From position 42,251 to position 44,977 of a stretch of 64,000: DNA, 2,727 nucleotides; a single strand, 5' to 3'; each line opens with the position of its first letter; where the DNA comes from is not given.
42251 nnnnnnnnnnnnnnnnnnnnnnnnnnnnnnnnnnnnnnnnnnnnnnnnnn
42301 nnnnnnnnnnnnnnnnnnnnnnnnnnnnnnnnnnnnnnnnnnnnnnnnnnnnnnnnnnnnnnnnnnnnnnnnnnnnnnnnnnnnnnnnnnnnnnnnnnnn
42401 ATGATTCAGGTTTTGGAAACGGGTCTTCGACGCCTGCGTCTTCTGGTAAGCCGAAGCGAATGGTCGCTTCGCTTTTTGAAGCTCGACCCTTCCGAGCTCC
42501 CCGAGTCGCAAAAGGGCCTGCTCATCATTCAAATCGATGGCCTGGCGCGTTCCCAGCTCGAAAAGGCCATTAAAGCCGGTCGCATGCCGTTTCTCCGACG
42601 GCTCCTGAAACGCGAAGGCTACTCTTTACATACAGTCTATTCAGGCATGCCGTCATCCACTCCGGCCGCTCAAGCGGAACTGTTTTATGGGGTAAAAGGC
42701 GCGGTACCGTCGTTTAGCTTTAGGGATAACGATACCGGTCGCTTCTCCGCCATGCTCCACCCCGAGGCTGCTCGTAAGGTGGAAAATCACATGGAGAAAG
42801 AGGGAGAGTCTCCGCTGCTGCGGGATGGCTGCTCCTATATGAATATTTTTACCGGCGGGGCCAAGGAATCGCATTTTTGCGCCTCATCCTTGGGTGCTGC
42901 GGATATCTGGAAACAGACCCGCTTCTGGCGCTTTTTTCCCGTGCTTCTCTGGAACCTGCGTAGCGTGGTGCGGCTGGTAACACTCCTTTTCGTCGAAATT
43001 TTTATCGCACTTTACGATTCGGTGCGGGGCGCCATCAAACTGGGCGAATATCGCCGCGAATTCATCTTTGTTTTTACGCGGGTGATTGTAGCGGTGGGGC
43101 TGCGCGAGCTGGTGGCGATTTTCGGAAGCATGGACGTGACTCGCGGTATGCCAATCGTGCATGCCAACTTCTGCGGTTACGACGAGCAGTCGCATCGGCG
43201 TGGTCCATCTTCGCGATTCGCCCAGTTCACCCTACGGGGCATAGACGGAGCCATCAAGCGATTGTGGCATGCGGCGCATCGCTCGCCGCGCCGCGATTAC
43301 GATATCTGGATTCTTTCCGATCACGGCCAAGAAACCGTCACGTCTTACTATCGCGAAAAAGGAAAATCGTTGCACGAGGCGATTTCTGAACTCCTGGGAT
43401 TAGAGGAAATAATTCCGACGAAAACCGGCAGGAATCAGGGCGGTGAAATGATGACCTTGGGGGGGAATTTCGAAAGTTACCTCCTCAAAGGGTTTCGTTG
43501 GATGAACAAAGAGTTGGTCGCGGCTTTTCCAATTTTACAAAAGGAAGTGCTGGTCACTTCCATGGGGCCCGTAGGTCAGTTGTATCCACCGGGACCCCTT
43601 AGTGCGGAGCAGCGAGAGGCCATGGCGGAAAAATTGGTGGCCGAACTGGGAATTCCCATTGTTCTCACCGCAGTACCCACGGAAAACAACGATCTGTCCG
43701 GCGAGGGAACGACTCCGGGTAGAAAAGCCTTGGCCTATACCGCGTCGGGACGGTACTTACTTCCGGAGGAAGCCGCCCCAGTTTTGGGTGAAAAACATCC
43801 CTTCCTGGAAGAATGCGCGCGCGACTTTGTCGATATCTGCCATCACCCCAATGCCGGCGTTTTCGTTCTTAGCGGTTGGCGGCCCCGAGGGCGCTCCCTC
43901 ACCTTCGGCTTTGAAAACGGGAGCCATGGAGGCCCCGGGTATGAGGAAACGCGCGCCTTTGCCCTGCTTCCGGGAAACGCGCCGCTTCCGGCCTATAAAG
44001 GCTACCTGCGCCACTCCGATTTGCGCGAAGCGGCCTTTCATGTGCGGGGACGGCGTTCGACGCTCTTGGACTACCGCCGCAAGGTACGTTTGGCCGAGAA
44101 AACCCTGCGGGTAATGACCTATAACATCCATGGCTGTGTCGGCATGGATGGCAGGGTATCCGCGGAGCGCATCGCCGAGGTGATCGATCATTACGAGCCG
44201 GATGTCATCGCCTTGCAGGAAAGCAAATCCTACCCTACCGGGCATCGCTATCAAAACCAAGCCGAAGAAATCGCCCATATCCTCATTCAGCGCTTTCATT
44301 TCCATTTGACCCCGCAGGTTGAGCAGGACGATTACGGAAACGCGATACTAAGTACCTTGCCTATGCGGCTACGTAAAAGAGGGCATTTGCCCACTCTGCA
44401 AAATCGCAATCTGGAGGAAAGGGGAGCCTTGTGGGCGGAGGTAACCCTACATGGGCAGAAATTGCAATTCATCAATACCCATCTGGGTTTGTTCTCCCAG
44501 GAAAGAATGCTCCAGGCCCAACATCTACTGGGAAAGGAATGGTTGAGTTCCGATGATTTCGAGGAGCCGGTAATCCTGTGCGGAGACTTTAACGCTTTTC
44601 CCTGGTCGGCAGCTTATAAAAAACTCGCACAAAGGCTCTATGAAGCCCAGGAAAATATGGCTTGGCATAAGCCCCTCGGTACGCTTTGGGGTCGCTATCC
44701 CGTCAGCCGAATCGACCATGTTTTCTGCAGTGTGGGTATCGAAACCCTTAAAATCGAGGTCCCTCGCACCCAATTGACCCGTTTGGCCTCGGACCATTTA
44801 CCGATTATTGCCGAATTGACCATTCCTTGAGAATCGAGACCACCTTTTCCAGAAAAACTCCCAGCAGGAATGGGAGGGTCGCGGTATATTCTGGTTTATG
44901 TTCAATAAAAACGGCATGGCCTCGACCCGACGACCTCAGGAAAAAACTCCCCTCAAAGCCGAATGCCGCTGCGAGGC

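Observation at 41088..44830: GT4 glycosyltransferase translationally coupled to a phosphodiesterase-like/EEP two-domain enzyme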

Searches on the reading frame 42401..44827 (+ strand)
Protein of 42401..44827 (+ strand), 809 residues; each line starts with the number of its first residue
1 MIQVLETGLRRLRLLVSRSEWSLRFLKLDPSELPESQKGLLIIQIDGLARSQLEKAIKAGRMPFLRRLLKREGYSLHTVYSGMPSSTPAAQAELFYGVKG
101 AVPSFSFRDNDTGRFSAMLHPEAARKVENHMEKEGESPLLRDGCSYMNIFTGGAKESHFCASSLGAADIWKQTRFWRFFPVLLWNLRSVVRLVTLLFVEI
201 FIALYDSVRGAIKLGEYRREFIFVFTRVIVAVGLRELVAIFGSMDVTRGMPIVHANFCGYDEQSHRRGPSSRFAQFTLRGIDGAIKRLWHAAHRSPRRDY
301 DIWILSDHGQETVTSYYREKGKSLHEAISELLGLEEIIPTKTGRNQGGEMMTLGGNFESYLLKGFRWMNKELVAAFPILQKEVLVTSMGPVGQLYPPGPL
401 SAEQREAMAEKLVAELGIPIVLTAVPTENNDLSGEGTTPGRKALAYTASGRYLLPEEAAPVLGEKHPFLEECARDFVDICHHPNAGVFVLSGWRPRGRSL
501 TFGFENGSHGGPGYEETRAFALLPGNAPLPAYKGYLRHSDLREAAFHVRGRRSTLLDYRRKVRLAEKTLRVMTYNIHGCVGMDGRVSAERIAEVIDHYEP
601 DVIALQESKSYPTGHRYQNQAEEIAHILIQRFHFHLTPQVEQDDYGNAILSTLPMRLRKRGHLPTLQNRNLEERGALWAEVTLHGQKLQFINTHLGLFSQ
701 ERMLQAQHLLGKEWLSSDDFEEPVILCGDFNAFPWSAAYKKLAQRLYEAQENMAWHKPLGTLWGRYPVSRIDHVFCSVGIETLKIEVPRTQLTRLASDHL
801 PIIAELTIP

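Call 7: search_protein_families(library=pfam, proteins=[window:42401-44827:+], max_evalue=0.01)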
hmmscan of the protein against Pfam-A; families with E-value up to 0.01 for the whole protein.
window:42401-44827:+ (809 aa): 4 families
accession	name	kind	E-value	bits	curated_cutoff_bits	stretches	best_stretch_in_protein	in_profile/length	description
PF03372.29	Exo_endo_phos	-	2.3e-23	83.5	24.5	1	572-799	1-225/225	Endonuclease/Exonuclease/phosphatase family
PF01663.27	Phosphodiest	-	1.7e-11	44.7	23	2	257-319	167-227/342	Type I phosphodiesterase / nucleotide pyrophosphatase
PF23226.1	Exo_endo_phos_PGAP2IP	-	6.6e-07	29.3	27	1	567-743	2-171/239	PGAP2IP, C-terminal nuclease-like domain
PF14529.12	Exo_endo_phos_2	-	0.008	16.5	27.4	0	721-803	31-117/117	Endonuclease-reverse transcriptase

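Call 8: search_protein_families(library=ncbifam, proteins=[window:42401-44827:+], max_evalue=0.01)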
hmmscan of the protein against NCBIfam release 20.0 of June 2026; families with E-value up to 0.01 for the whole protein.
window:42401-44827:+ (809 aa): 6 families
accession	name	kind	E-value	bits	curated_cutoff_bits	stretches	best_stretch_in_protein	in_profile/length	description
NF003842.0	PRK05421.1-4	equivalog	3.9e-11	42.8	144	1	563-808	26-257/259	endonuclease/exonuclease/phosphatase family protein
TIGR00633.1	xth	equivalog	1.9e-07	30.9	99.05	1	569-732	1-152/255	exodeoxyribonuclease III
TIGR00195.1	exoDNase_III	equivalog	0.00044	19.9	182.55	1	571-732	3-149/254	exodeoxyribonuclease III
NF003840.0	PRK05421.1-2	equivalog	0.00046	19.4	163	1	676-808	155-280/282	endonuclease/exonuclease/phosphatase family protein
NF008733.0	PRK11756.1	equivalog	0.00099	18.4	280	1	570-694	2-110/269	exodeoxyribonuclease III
TIGR02335.1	hydr_PhnA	equivalog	0.0018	17.4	407.55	1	36-114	11-90/408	phosphonoacetate hydrolase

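Call 9: find_homologous_proteins(query=window:42401-44827:+)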
Query window:42401-44827:+ (809 aa): 1655 proteins with E <= 0.001 among 8000 candidates; the best 120 are listed.
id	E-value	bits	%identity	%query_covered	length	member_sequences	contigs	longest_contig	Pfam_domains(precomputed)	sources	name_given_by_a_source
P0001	0.0e+0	1873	100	100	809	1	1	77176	PF03372.30,PF23226.2,PF01663.28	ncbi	-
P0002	3.2e-281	953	55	100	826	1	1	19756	PF03372.30,PF23226.2,PF01663.28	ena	-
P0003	4.8e-276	936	54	100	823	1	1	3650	PF03372.30,PF01663.28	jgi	jgi:endonuclease/exonuclease/phosphatase family metal-dependent hydrolase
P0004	3.1e-275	933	54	100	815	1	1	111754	PF03372.30,PF01663.28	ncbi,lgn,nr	ncbi:MAG: oxidoreductase [Fibrobacteres bacterium]|nr:oxidoreductase [Fibrobacterota bacterium]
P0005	1.9e-272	924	54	100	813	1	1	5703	PF03372.30,PF23226.2,PF01663.28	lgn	-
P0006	2.3e-271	921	53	99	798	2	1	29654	PF03372.30,PF01663.28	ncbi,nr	ncbi:MAG: endonuclease/exonuclease/phosphatase family protein [Fibrobacterota bacterium]|nr:endonucl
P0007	3.4e-271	920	53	100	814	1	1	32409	PF03372.30,PF01663.28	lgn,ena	-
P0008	7.1e-271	919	54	100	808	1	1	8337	PF03372.30,PF01663.28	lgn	-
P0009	9.5e-271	919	53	100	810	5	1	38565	PF03372.30,PF01663.28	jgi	jgi:endonuclease/exonuclease/phosphatase family metal-dependent hydrolase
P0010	1.1e-270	918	54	100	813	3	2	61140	PF03372.30,PF01663.28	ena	-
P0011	2.0e-270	918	53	100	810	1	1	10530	PF03372.30,PF01663.28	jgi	jgi:endonuclease/exonuclease/phosphatase family metal-dependent hydrolase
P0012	2.3e-269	914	52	100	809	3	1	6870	PF03372.30,PF01663.28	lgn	-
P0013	1.3e-268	911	53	100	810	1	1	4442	PF03372.30,PF01663.28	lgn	-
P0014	2.1e-268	911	53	100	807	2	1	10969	PF03372.30,PF01663.28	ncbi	-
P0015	7.0e-268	909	53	100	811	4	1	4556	PF03372.30,PF01663.28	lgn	-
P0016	8.0e-268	909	52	100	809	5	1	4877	PF03372.30,PF01663.28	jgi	jgi:endonuclease/exonuclease/phosphatase family metal-dependent hydrolase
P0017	7.2e-267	906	54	100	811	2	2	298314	PF03372.30,PF01663.28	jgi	jgi:endonuclease/exonuclease/phosphatase family metal-dependent hydrolase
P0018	1.0e-266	905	53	100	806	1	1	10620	PF03372.30,PF23226.2,PF01663.28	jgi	jgi:endonuclease/exonuclease/phosphatase family metal-dependent hydrolase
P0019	4.3e-266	903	52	100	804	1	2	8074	PF03372.30,PF01663.28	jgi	jgi:endonuclease/exonuclease/phosphatase family metal-dependent hydrolase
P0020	2.1e-265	901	53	100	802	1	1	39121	PF03372.30,PF01663.28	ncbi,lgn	-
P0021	3.1e-265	900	53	100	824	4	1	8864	PF03372.30,PF23226.2,PF01663.28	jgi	jgi:endonuclease/exonuclease/phosphatase family metal-dependent hydrolase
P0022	7.8e-265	899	54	100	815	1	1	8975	PF03372.30,PF23226.2,PF01663.28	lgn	-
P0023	4.4e-264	897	53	100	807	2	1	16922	PF03372.30,PF01663.28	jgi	jgi:endonuclease/exonuclease/phosphatase family metal-dependent hydrolase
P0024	5.9e-263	893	53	100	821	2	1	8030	PF03372.30,PF01663.28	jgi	jgi:endonuclease/exonuclease/phosphatase family metal-dependent hydrolase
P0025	6.9e-262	889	52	99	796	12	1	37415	PF03372.30,PF01663.28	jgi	jgi:endonuclease/exonuclease/phosphatase family metal-dependent hydrolase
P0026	1.4e-260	885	51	100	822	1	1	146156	PF03372.30,PF01663.28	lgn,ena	-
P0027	1.2e-258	879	52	99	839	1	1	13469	PF03372.30,PF23226.2,PF01663.28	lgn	-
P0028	4.9e-257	873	51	100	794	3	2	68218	PF03372.30,PF01663.28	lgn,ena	-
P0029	5.6e-256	870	53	100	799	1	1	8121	PF03372.30,PF01663.28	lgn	-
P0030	3.9e-253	860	52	100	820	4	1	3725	PF03372.30,PF23226.2,PF01663.28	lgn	-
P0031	1.4e-252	859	51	100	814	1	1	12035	PF03372.30,PF01663.28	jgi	jgi:endonuclease/exonuclease/phosphatase family metal-dependent hydrolase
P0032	1.2e-251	855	51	100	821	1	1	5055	PF03372.30,PF23226.2,PF01663.28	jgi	jgi:endonuclease/exonuclease/phosphatase family metal-dependent hydrolase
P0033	7.9e-251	853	51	100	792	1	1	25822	PF03372.30,PF01663.28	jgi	jgi:endonuclease/exonuclease/phosphatase family metal-dependent hydrolase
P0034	9.8e-246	836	51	100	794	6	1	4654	PF03372.30,PF01663.28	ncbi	-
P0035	6.7e-234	797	48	99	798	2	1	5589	PF03372.30,PF23226.2,PF01663.28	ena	-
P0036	4.3e-232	791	48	100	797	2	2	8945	PF03372.30,PF23226.2,PF01663.28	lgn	-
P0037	1.1e-231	789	48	100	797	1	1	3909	PF03372.30,PF23226.2,PF01663.28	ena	-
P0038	9.5e-230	783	48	100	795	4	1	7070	PF03372.30,PF23226.2,PF01663.28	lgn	-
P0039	4.1e-228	778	48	100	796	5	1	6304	PF03372.30,PF23226.2,PF01663.28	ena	-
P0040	1.5e-227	776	50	90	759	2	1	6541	PF03372.30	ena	-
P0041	5.0e-227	774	51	88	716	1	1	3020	PF03372.30,PF01663.28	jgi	jgi:endonuclease/exonuclease/phosphatase family metal-dependent hydrolase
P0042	7.1e-227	773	49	100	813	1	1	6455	PF03372.30,PF23226.2,PF01663.28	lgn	-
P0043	2.0e-226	772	46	97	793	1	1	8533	PF03372.30,PF23226.2,PF01663.28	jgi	jgi:endonuclease/exonuclease/phosphatase family metal-dependent hydrolase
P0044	2.3e-226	772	47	100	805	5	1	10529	PF03372.30,PF23226.2,PF01663.28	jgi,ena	-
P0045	2.6e-226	772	48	97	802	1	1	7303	PF03372.30,PF23226.2,PF01663.28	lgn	-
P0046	5.1e-226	771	49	100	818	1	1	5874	PF03372.30,PF23226.2,PF01663.28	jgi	jgi:endonuclease/exonuclease/phosphatase family metal-dependent hydrolase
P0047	8.4e-226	770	47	100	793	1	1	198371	PF03372.30,PF01663.28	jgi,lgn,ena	-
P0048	2.0e-225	769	47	100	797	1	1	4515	PF03372.30,PF23226.2,PF01663.28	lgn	-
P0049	2.7e-224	765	47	100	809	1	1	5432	PF03372.30,PF23226.2,PF01663.28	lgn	-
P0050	4.8e-224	764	48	100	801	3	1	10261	PF03372.30,PF23226.2,PF01663.28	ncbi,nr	ncbi:MAG: endonuclease/exonuclease/phosphatase family protein [Nitrospinae bacterium]|nr:endonucleas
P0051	7.8e-224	763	47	100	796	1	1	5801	PF03372.30,PF23226.2,PF01663.28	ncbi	ncbi:MAG: endonuclease/exonuclease/phosphatase family protein [Nitrospirota bacterium]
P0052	2.0e-223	762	47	100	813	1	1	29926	PF03372.30,PF23226.2,PF01663.28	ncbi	-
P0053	3.1e-223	761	47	100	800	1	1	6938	PF03372.30,PF23226.2,PF01663.28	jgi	jgi:endonuclease/exonuclease/phosphatase family metal-dependent hydrolase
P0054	3.9e-223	761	46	98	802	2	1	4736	PF03372.30,PF23226.2,PF01663.28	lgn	-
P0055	3.9e-223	761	47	100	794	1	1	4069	PF03372.30,PF23226.2,PF01663.28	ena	-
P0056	7.2e-223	760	46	100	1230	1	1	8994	PF00534.27,PF13579.13,PF03372.30,PF23226.2,PF13439.13,PF01663.28,PF20706.4,PF13692.13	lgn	-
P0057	7.7e-223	760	47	98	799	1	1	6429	PF03372.30,PF23226.2,PF01663.28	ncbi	-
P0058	5.3e-222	757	47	100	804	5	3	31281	PF03372.30,PF23226.2,PF01663.28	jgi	jgi:endonuclease/exonuclease/phosphatase family metal-dependent hydrolase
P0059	7.5e-222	757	47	100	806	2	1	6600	PF03372.30,PF23226.2,PF01663.28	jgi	jgi:endonuclease/exonuclease/phosphatase family metal-dependent hydrolase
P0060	7.7e-222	757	47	100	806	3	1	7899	PF03372.30,PF23226.2,PF01663.28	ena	-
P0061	2.8e-221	755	47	98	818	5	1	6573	PF03372.30,PF23226.2,PF01663.28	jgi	-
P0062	3.6e-221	755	46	99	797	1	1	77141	PF03372.30,PF23226.2,PF01663.28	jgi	jgi:endonuclease/exonuclease/phosphatase family metal-dependent hydrolase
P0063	4.2e-221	754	47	98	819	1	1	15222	PF03372.30,PF01663.28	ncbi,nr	ncbi:MAG: endonuclease/exonuclease/phosphatase family protein [Pseudomonadota bacterium]|nr:endonucl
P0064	6.1e-221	754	47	100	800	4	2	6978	PF03372.30,PF23226.2,PF01663.28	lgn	-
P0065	6.7e-221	754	46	100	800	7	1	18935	PF03372.30,PF23226.2,PF01663.28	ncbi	-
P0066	8.7e-221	753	47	100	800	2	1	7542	PF03372.30,PF23226.2,PF01663.28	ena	-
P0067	1.1e-220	753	46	98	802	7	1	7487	PF03372.30,PF23226.2,PF01663.28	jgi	jgi:endonuclease/exonuclease/phosphatase family metal-dependent hydrolase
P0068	2.0e-220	752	46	100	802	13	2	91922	PF03372.30,PF23226.2,PF01663.28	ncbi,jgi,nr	ncbi:MAG: endonuclease/exonuclease/phosphatase family protein [Deltaproteobacteria bacterium]|nr:end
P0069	2.2e-220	752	46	100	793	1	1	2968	PF03372.30,PF23226.2,PF01663.28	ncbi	-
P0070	2.8e-220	752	46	100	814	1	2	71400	PF03372.30,PF01663.28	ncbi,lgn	-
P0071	3.1e-220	751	47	100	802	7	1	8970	PF03372.30,PF23226.2,PF01663.28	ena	-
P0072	3.3e-220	751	47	99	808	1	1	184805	PF03372.30,PF23226.2,PF01663.28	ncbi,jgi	-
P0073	3.7e-220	751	47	100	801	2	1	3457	PF03372.30,PF01663.28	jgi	jgi:endonuclease/exonuclease/phosphatase family metal-dependent hydrolase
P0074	4.5e-220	751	46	98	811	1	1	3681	PF03372.30,PF23226.2,PF01663.28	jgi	jgi:endonuclease/exonuclease/phosphatase family metal-dependent hydrolase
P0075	6.7e-220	750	47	100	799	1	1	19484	PF03372.30,PF01663.28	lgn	-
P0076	9.1e-220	750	47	100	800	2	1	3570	PF03372.30,PF23226.2,PF01663.28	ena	-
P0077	1.2e-219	750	46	100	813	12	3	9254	PF03372.30,PF23226.2,PF01663.28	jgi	jgi:endonuclease/exonuclease/phosphatase family metal-dependent hydrolase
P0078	1.3e-219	749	46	100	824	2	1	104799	PF03372.30,PF23226.2,PF01663.28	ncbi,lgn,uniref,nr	ncbi:Oxidoreductase [Candidatus Methylobacter favarea]|uniref:Oxidoreductase n=1 Tax=Candidatus Meth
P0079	1.4e-219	749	47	100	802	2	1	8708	PF03372.30,PF23226.2,PF01663.28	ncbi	-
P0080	1.5e-219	749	47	98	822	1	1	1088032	PF03372.30,PF23226.2,PF01663.28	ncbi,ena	-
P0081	4.7e-219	748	47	100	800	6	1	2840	PF03372.30,PF23226.2,PF01663.28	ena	-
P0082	5.0e-219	747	46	99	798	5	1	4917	PF03372.30,PF23226.2,PF01663.28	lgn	-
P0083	6.6e-219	747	46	100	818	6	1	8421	PF03372.30,PF01663.28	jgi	-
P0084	6.7e-219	747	47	100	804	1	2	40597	PF03372.30,PF23226.2,PF01663.28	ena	-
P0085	9.5e-219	747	47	100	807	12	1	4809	PF03372.30,PF23226.2,PF01663.28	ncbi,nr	ncbi:MAG: endonuclease/exonuclease/phosphatase family protein [Chloroflexi bacterium]|nr:endonucleas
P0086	1.4e-218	746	47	100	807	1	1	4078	PF03372.30,PF23226.2,PF01663.28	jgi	jgi:endonuclease/exonuclease/phosphatase family metal-dependent hydrolase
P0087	2.0e-218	746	47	100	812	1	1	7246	PF03372.30,PF23226.2,PF01663.28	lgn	-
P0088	2.1e-218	745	45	100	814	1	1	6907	PF03372.30,PF23226.2,PF01663.28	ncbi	-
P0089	2.5e-218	745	47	100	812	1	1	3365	PF03372.30,PF23226.2,PF01663.28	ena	-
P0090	4.4e-218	744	46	100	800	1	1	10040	PF03372.30,PF23226.2,PF01663.28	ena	-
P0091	6.3e-218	744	46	99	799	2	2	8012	PF03372.30,PF23226.2,PF01663.28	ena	-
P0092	6.8e-218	744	46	100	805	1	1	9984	PF03372.30,PF01663.28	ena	-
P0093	1.1e-217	743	47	100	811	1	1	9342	PF03372.30,PF23226.2,PF01663.28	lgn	-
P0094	1.2e-217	743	47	97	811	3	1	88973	PF03372.30,PF23226.2,PF01663.28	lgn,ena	-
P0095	1.5e-217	743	47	98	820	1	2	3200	PF03372.30,PF01663.28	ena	-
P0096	1.5e-217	743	45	100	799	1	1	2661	PF03372.30,PF01663.28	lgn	-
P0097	1.9e-217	742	46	100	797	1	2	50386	PF03372.30,PF23226.2,PF01663.28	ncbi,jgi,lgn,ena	-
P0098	3.0e-217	742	46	100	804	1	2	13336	PF03372.30,PF23226.2,PF01663.28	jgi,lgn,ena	-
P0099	3.5e-217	741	46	98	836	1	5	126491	PF03372.30,PF23226.2,PF01663.28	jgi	jgi:endonuclease/exonuclease/phosphatase family metal-dependent hydrolase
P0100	3.8e-217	741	45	99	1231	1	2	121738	PF00534.27,PF13579.13,PF08323.18,PF03372.30,PF23226.2,PF13439.13,PF01663.28,PF20706.4,PF13692.13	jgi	jgi:endonuclease/exonuclease/phosphatase family metal-dependent hydrolase/glycosyltransferase involv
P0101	5.0e-217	741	46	98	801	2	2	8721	PF03372.30,PF23226.2,PF01663.28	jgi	jgi:endonuclease/exonuclease/phosphatase family metal-dependent hydrolase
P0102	7.5e-217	740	46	98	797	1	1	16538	PF03372.30,PF23226.2,PF01663.28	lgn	-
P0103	8.4e-217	740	47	100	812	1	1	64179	PF03372.30,PF23226.2,PF01663.28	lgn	-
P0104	1.2e-216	740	46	98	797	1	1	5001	PF03372.30,PF01663.28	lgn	-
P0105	1.4e-216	739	45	99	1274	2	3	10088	PF00534.27,PF13579.13,PF08323.18,PF03372.30,PF23226.2,PF13439.13,PF01663.28,PF20706.4,PF13692.13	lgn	-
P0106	1.5e-216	739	46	99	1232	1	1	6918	PF00534.27,PF13579.13,PF03372.30,PF23226.2,PF13439.13,PF01663.28,PF20706.4,PF13692.13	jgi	-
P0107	1.6e-216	739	45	100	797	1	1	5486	PF03372.30,PF23226.2,PF01663.28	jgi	-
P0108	1.9e-216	739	46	100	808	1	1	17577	PF03372.30,PF23226.2,PF01663.28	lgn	-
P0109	2.7e-216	738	46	100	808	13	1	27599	PF03372.30,PF01663.28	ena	-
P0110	2.8e-216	738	45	100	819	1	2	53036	PF03372.30,PF23226.2,PF01663.28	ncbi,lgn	-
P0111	3.0e-216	738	46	98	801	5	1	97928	PF03372.30,PF23226.2,PF01663.28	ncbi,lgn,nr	ncbi:MAG: endonuclease/exonuclease/phosphatase family protein [Methylobacter sp.]|nr:endonuclease/ex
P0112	3.2e-216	738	46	100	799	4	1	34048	PF03372.30,PF23226.2,PF01663.28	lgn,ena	-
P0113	3.7e-216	738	46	97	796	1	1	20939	PF03372.30,PF23226.2,PF01663.28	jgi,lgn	jgi:endonuclease/exonuclease/phosphatase family metal-dependent hydrolase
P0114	4.1e-216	738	46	97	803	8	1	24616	PF03372.30,PF01663.28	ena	-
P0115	4.7e-216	738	47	98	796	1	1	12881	PF03372.30,PF23226.2,PF01663.28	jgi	-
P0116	4.8e-216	738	46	100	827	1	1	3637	PF03372.30,PF23226.2,PF01663.28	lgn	-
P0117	5.0e-216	738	46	100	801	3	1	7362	PF03372.30,PF01663.28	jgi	-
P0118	5.3e-216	737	47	100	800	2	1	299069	PF03372.30,PF23226.2,PF01663.28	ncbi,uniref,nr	ncbi:endonuclease/exonuclease/phosphatase family protein [Saccharospirillum salsuginis]|uniref:Endon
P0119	8.1e-216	737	45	100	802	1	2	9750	PF03372.30,PF23226.2,PF01663.28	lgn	-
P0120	8.6e-216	737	46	99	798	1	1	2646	PF03372.30,PF23226.2,PF01663.28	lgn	-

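Call 11: search_solved_structures(query=window:42401-44827:+, max_evalue=0.1)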
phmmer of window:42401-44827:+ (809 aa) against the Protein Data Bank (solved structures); distinct sequences matched with E-value up to 0.1: 4.
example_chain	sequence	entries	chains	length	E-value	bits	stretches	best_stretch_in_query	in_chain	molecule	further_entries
4ruw_A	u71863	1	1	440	0.00043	21.6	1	567-806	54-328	Endonuclease/exonuclease/phosphatase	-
2gsn_A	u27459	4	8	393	0.012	16.9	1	252-314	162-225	phosphodiesterase-nucleotide pyrophosphatase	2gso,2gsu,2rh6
7mw8_D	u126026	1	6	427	0.017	16.4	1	252-314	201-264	Phosphodiesterase-nucleotide pyrophosphatase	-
3l1w_A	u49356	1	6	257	0.023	15.9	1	675-806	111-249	Uncharacterized protein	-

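Call 13: find_encoding_contigs(protein=P0001, flank=10000, max_places=2)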
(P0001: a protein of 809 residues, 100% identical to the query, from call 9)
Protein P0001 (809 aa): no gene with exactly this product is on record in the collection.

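Call 14: find_encoding_contigs(protein=P0004, flank=10000, max_places=2)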
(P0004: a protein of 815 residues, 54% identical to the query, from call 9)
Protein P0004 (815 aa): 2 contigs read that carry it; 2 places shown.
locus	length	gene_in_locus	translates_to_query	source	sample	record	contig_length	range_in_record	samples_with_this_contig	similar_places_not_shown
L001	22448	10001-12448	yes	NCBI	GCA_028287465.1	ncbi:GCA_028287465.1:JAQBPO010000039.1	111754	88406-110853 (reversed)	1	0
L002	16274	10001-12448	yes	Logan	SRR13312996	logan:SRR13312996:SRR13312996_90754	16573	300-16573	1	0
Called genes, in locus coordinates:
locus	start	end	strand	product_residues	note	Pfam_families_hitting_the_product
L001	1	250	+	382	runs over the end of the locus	PF14401:RLAN (weak), PF02655:ATP-grasp_3 (weak), PF08443:RimK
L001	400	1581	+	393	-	PF04107:GCS2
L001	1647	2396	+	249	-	-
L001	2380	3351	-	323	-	PF01544:CorA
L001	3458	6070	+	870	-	PF03176:MMPL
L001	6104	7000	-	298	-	-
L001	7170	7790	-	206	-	PF02245:Pur_DNA_glyco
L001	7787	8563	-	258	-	PF03741:TerC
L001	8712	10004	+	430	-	PF08323:Glyco_transf_5 (weak), PF13439:Glyco_transf_4, PF20706:GT4-conflict (weak), PF13579:Glyco_trans_4_4, PF00534:Glycos_transf_1, PF13692:Glyco_trans_1_4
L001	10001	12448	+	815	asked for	PF01663:Phosphodiest (faint), PF03372:Exo_endo_phos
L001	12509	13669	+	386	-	PF21088:MS_channel_1st, PF00924:MS_channel_2nd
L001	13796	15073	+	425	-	PF04184:ST7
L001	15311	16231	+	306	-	PF06977:SdiA-regulated (faint)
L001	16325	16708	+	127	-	PF13453:Zn_ribbon_TFIIB, PF24042:DUF7351 (weak)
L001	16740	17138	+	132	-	-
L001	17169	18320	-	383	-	PF00149:Metallophos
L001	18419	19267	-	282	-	PF01261:AP_endonuc_2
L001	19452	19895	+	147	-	PF08534:Redoxin, PF00578:AhpC-TSA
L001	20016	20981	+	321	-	PF23678:YqhI, PF01738:DLH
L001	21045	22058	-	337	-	PF00070:Pyr_redox (faint), PF00890:FAD_binding_2 (weak), PF01266:DAO (faint), PF01494:FAD_binding_3 (faint), PF03486:HI0933_like (faint), PF07992:Pyr_redox_2, PF12831:FAD_oxidored (faint), PF13738:Pyr_redox_3, +1 more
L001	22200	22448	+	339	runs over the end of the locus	PF00248:Aldo_ket_red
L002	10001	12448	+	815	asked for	PF01663:Phosphodiest (faint), PF03372:Exo_endo_phos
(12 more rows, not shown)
